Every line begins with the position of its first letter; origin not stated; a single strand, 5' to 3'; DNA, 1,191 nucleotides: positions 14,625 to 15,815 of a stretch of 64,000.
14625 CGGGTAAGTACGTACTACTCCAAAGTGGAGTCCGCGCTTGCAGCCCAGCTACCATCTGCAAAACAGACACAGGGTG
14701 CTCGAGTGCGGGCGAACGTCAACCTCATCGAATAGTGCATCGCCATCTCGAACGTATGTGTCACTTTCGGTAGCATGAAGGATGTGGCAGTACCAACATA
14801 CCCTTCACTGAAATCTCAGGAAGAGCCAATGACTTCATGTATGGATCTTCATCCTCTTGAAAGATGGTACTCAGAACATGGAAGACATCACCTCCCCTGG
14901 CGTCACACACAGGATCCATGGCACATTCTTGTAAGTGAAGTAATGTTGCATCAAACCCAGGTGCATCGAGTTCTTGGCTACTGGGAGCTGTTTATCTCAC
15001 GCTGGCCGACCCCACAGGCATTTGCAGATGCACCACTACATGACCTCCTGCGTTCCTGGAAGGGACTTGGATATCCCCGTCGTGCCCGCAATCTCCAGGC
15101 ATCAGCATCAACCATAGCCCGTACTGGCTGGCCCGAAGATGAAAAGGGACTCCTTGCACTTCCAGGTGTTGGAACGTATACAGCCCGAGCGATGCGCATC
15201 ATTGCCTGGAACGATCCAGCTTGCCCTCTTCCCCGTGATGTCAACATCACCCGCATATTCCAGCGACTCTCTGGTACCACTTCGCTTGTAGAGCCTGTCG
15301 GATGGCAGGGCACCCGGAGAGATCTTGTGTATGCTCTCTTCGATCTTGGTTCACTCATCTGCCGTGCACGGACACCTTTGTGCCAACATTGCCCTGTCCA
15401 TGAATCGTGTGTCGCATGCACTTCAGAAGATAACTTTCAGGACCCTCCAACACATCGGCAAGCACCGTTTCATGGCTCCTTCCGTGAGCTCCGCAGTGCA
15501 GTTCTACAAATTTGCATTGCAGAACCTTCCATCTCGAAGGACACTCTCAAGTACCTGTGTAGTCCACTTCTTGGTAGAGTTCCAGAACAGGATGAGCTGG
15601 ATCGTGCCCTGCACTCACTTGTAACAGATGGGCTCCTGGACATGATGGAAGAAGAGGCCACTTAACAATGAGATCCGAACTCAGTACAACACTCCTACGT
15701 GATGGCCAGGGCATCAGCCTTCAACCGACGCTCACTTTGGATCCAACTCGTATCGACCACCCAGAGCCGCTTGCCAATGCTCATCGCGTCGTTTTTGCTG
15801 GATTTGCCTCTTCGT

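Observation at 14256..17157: Cassette coupling a NUDIX-less MutY/Nth-family glycosylase to an Fmt-like formyltransferase, wedged between the two Tad parts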

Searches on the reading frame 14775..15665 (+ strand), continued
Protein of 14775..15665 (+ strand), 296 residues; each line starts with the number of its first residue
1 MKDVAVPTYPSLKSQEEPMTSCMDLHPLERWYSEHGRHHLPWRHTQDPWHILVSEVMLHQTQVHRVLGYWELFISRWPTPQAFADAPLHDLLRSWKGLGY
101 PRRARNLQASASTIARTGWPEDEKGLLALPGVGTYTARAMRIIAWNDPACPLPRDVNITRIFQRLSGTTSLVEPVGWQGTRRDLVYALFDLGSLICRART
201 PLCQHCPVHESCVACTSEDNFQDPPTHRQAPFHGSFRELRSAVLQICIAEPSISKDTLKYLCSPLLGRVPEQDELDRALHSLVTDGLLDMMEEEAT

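Call 23: search_protein_families(library=ncbifam, proteins=[L008:10863-11864:+, L008:11918-12364:+, L008:12398-12811:+, L009:10863-11864:+], max_evalue=0.001)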
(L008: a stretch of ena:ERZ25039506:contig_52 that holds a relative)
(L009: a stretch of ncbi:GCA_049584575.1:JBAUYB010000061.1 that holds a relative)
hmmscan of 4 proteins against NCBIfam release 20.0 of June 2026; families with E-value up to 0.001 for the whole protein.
L008:10863-11864:+ (333 aa): 7 families
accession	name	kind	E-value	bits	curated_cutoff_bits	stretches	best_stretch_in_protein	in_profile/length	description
TIGR00460.1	fmt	equivalog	8e-31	107.3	201.5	1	44-285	3-250/315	methionyl-tRNA formyltransferase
NF005414.0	PRK06988.1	equivalog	1.2e-25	90.2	316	1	88-239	48-200/311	formyltransferase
TIGR00639.1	PurN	equivalog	4.2e-23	81.9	150.1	1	112-226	74-188/192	phosphoribosylglycinamide formyltransferase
NF005998.1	PRK08125.1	equivalog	2.9e-22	78.8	777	1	88-261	46-222/649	bifunctional UDP-4-amino-4-deoxy-L-arabinose formyltransferase/UDP-glucuronic acid oxidase ArnA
NF004684.0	PRK06027.1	subfamily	1.1e-11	45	223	1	112-220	160-268/286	formyltetrahydrofolate deformylase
TIGR00655.1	PurU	equivalog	7.6e-11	42.1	285.95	1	92-220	129-263/280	formyltetrahydrofolate deformylase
NF005755.0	PRK07579.1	equivalog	7.6e-08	32.5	238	1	143-226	89-171/245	dTDP-4-amino-4,6-dideoxyglucose formyltransferase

L008:11918-12364:+ (148 aa): 60 families (the best 25 are shown)
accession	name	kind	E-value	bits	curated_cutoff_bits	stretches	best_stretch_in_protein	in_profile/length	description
NF046022.1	RespRegCpdRBruc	equivalog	7e-19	68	180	1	8-120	3-117/120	cell cycle two-component system response regulator CpdR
TIGR02154.1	PhoB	equivalog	7.7e-14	51.5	296.2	1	7-123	3-123/226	phosphate regulon transcriptional regulator PhoB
NF041733.1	resp_reg_CseB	equivalog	1.5e-11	44.1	350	1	8-124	2-119/228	two-component system response regulator CseB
NF040689.1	MtrAB_MtrA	equivalog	3e-11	43.1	300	1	9-124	1-117/219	MtrAB system response regulator MtrA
NF008296.0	PRK11083.1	equivalog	8.1e-11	41.7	273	1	8-123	5-121/228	two-component system response regulator CreB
NF053854.1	RespRegPhoBBctds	equivalog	4.2e-10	39.4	270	1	9-122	1-117/225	two-component system response regulator PhoB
NF008469.0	PRK11361.1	equivalog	8.8e-10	37.9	714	1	7-81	5-79/461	acetoacetate metabolism transcriptional regulator AtoC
NF046020.1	HisKinCckABruc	equivalog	1.8e-09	36.1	1000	1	5-120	748-867/868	cell cycle histidine kinase CckA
NF007982.1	PRK10710.1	equivalog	3.2e-09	36.7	380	1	8-123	9-125/235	envelope stress response regulator BaeR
NF045717.1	DVU0259_DivK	exception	6e-09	36.1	160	1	8-118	4-114/117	DVU0259 family response regulator domain-containing protein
NF045944.1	ResRegRpaBCyano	equivalog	1.6e-08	34.2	330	1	10-123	1-115/229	response regulator transcription factor RpaB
NF040534.1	resp_reg_YycF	equivalog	2.5e-08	33.5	340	1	8-123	2-118/231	response regulator YycF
NF008034.0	PRK10766.1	equivalog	4.2e-08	33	275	1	8-123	4-119/231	two-component system response regulator TorR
NF007928.2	PRK10643.1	equivalog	4.8e-08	32.9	330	1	9-127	3-123/216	two-component system response regulator PmrA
NF045991.1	RespRegCtrARhodob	equivalog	9.2e-08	32.1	350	1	9-127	3-122/224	response regulator transcription factor CtrA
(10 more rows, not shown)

L008:12398-12811:+ (137 aa): 0 families

L009:10863-11864:+ (333 aa): 7 families
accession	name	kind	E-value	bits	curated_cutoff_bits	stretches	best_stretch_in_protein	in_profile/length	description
TIGR00460.1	fmt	equivalog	1.8e-31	109.4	201.5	1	44-286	3-251/315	methionyl-tRNA formyltransferase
NF005414.0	PRK06988.1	equivalog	2.4e-25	89.2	316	1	88-290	48-254/311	formyltransferase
TIGR00639.1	PurN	equivalog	4.1e-23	81.9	150.1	1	112-226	74-188/192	phosphoribosylglycinamide formyltransferase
NF005998.1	PRK08125.1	equivalog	1.4e-21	76.6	777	1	87-263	45-224/649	bifunctional UDP-4-amino-4-deoxy-L-arabinose formyltransferase/UDP-glucuronic acid oxidase ArnA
NF004684.0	PRK06027.1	subfamily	6.3e-13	49.1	223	1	112-206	160-254/286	formyltetrahydrofolate deformylase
TIGR00655.1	PurU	equivalog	2.6e-12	47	285.95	1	90-221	127-264/280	formyltetrahydrofolate deformylase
NF005755.0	PRK07579.1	equivalog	8.2e-08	32.3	238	1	143-224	89-169/245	dTDP-4-amino-4,6-dideoxyglucose formyltransferase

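Call 44: search_solved_structures(query=window:14775-15665:+, max_evalue=0.001, show_alignments=2)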
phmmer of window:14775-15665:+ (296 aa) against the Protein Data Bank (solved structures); distinct sequences matched with E-value up to 0.001: 29.
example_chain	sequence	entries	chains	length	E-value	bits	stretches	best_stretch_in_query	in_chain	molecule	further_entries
1kg4_A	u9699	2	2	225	7.5e-32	113.7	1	30-217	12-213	A/G-specific adenine glycosylase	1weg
1kg2_A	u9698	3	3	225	8.3e-32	113.5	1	30-217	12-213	A/G-specific adenine glycosylase | ADENINE GLYCOSYLASE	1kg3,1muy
1kg5_A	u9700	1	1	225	9e-32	113.4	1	30-217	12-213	A/G-specific adenine glycosylase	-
1kg6_A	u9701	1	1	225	9.8e-32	113.3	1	30-217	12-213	A/G-specific adenine glycosylase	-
1kg7_A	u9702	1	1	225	1e-31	113.3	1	30-217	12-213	A/G-specific adenine glycosylase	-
6q0c_A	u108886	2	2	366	1.1e-31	113.1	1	29-215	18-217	A/G-specific adenine glycosylase | Adenine DNA glycosylase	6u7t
1wef_A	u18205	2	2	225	1.3e-31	112.9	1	30-217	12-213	A/G-specific adenine glycosylase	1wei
1mud_A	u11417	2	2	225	2.2e-31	112.1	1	30-217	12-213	Adenine DNA glycosylase | ADENINE GLYCOSYLASE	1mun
5kn8_A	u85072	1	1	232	2.3e-31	112.1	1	29-215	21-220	Adenine DNA glycosylase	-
3g0q_A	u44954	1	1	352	2.5e-31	111.9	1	30-215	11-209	A/G-specific adenine glycosylase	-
4yoq_A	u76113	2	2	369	2.8e-31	111.8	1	29-215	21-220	A/G-specific adenine glycosylase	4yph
8dwe_A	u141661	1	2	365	2.9e-31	111.8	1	29-215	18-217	Adenine DNA glycosylase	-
1rrs_A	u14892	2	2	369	3.6e-31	111.4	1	29-215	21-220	MutY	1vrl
9bs2_A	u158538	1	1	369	3.7e-31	111.4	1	29-215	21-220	Adenine DNA glycosylase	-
8dvp_A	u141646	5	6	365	5.2e-31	110.9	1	29-215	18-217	Adenine DNA glycosylase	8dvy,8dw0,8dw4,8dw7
8uuc_A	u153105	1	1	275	6.4e-28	100.8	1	39-259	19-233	Adenine DNA glycosylase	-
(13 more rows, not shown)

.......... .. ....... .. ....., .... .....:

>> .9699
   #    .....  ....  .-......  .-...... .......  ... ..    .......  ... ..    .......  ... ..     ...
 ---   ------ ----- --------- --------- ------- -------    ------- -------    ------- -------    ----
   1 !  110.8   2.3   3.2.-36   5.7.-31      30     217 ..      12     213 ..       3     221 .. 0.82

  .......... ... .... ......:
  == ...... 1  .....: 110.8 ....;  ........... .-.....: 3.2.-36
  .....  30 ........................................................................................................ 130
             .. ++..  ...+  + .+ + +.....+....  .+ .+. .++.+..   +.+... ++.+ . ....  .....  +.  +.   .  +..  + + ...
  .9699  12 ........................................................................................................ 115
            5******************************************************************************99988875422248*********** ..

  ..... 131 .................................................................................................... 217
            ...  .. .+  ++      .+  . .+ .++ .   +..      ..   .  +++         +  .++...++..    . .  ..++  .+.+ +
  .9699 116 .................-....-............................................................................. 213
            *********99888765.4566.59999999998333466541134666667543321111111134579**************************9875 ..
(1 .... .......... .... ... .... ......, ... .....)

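Call 69: predict_structure(alignment_id=A6)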
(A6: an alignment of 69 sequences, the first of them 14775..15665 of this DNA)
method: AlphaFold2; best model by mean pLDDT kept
length: 296 residues; sequences in the alignment: 69
mean_pLDDT: 87.6   pTM: 0.74
mean pLDDT of the five models: 87.6, 85.2, 78.9, 74.7, 72.7
residues with pLDDT >= 90: 196; 70-90: 56; 50-70: 38; < 50: 6
segments of 3 or more residues with pLDDT < 50: 12-16
pLDDT, mean of each block of 10 residues (from residue 1): 57 50 86 96 96 94 91 97 98 92 96 98 97 96 95 90 83 84 95 91 92 73 61 84 93 94 93 95 85 62
secondary structure, 60 per line:
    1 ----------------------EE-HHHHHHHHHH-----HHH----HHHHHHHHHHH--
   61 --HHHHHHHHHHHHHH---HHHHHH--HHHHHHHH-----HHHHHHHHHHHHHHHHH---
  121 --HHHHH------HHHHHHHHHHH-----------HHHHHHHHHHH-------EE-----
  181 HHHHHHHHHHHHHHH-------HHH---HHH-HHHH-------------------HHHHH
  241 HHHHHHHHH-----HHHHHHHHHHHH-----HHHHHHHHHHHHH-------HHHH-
elements in order: H26-35 H48-58 H63-76 H80-85 H88-95 H101-117 H123-127 H134-144 H156-166 H181-195 H213-216 H236-249 H255-266 H272-284 H292-295

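Call 71: fold_search(model_id=the predicted structure, library=pdb)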
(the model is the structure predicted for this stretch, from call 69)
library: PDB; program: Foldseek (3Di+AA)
matches with E <= 10: 198; with E <= 0.001: 52
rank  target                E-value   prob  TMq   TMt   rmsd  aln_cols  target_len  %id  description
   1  8dwe_D                4.7e-11  1.00  0.57  0.48   4.1       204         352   36  Adenine glycosylase MutY variant E43Q in complex with DNA containing d(8-oxo-G) paired with substrate purine (released 2023-08-09)
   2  6q0c_A                5.0e-11  1.00  0.55  0.47   5.9       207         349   36  MutY adenine glycosylase bound to DNA containing a transition state analog (1N) paired with undamaged dG (released 2019-08-28)
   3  1rrs_A                6.2e-11  1.00  0.55  0.47   5.8       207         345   36  MutY adenine glycosylase in complex with DNA containing an abasic site (released 2004-02-17)
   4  8uuc_A                6.2e-11  1.00  0.67  0.72   4.7       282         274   30  Crystal structure of a bacterial clusterless MutYX bound to an Abasic site analog (THF) opposite d(8-oxo-G) (released 2025-01-22)
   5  1kg2                  8.9e-11  1.00  0.57  0.75   2.5       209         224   34  Crystal structure of the core fragment of MutY from E.coli at 1.2A resolution (released 2002-11-26)
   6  1kg5                  8.9e-11  1.00  0.57  0.74   4.2       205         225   36  Crystal structure of the K142Q mutant of E.coli MutY (core fragment) (released 2002-11-26)
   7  8dw0_A                9.4e-11  1.00  0.56  0.48   4.2       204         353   36  Glycosylase MutY variant N146S in complex with DNA containing d(8-oxo-G) paired with an enzyme-generated abasic site ( (released 2022-11-30)
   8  5kn8_A                9.4e-11  1.00  0.55  0.73   5.7       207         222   36  MutY N-terminal domain in complex with undamaged DNA (released 2017-02-08)
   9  9bs2_A                9.8e-11  1.00  0.57  0.48   4.2       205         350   36  Glycosylase MutY variant R149Q in complex with DNA containing d(8-oxo-G) paired with a product analog (THF) to 1.51 A  (released 2024-10-30)
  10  3g0q_A                9.8e-11  1.00  0.56  0.49   4.5       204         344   36  Crystal Structure of MutY bound to its inhibitor DNA (released 2009-11-17)
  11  1kg6                  1.0e-10  1.00  0.59  0.78   2.1       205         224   36  Crystal structure of the K142R mutant of E.coli MutY (core fragment) (released 2002-11-26)
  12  6u7t_A                1.0e-10  1.00  0.55  0.47   5.8       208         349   36  MutY adenine glycosylase bound to DNA containing a transition state analog (1N) paired with d(8-oxo-G) (released 2019-10-02)
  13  1vrl_A                1.1e-10  1.00  0.55  0.47   5.8       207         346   36  MutY adenine glycosylase in complex with DNA and soaked adenine free base (released 2005-03-22)
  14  8dw4_A                1.1e-10  1.00  0.54  0.46   5.2       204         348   37  Glycosylase MutY variant N146S in complex with DNA containing d(8-oxo-G) paired with an abasic site product (AP) gener (released 2022-11-30)
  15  1wef                  1.1e-10  1.00  0.60  0.77   2.3       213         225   35  Catalytic Domain Of Muty From Escherichia Coli K20A Mutant (released 2004-09-21)
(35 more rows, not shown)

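Call 77: search_protein_families(library=pfam, proteins=[L008:12398-12811:+], max_evalue=0.1)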
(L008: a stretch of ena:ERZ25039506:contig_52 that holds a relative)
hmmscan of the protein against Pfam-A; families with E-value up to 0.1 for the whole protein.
L008:12398-12811:+ (137 aa): 0 families

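Call 78: search_protein_families(library=padloc, proteins=[window:14775-15665:+], max_evalue=0.01)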
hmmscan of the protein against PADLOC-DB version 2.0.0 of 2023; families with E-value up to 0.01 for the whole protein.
window:14775-15665:+ (296 aa): 1 family
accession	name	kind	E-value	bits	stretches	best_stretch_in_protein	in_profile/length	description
PDLC03398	REase_II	-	3.1e-17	61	1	35-212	22-213/221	Type II nicking endonuclease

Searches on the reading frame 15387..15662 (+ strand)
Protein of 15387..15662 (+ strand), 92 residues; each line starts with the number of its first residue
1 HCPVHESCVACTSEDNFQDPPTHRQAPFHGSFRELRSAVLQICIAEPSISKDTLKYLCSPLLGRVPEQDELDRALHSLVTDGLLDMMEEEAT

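Call 52: search_solved_structures(query=window:15387-15662:+, max_evalue=10, show_alignments=3)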
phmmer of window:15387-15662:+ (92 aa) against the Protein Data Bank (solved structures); distinct sequences matched with E-value up to 10: 2.
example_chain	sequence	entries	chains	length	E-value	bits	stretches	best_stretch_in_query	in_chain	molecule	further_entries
8uuc_A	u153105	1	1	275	0.52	13.8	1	23-55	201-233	Adenine DNA glycosylase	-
8xks_L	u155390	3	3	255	1.1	12.8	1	25-74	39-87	Moc25 | CrTam29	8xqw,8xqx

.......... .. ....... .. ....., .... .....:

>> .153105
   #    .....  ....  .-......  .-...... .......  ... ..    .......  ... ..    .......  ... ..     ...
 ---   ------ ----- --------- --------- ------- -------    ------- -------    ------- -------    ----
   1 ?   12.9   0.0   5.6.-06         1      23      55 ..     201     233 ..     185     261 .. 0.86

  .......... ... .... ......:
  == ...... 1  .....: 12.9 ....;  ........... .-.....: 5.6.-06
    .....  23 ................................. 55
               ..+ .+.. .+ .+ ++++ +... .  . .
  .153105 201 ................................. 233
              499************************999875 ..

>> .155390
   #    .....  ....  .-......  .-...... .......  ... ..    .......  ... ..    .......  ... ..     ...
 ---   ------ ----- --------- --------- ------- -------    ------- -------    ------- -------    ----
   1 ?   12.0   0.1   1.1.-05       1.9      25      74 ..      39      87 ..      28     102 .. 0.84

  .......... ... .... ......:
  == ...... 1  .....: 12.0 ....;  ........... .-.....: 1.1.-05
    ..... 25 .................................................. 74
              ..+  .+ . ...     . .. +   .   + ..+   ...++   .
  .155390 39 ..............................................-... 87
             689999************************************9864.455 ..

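Call 77: search_protein_families(library=pfam, proteins=[window:15387-15662:+], max_evalue=0.1)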
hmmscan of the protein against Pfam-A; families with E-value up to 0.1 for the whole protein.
window:15387-15662:+ (92 aa): 0 families
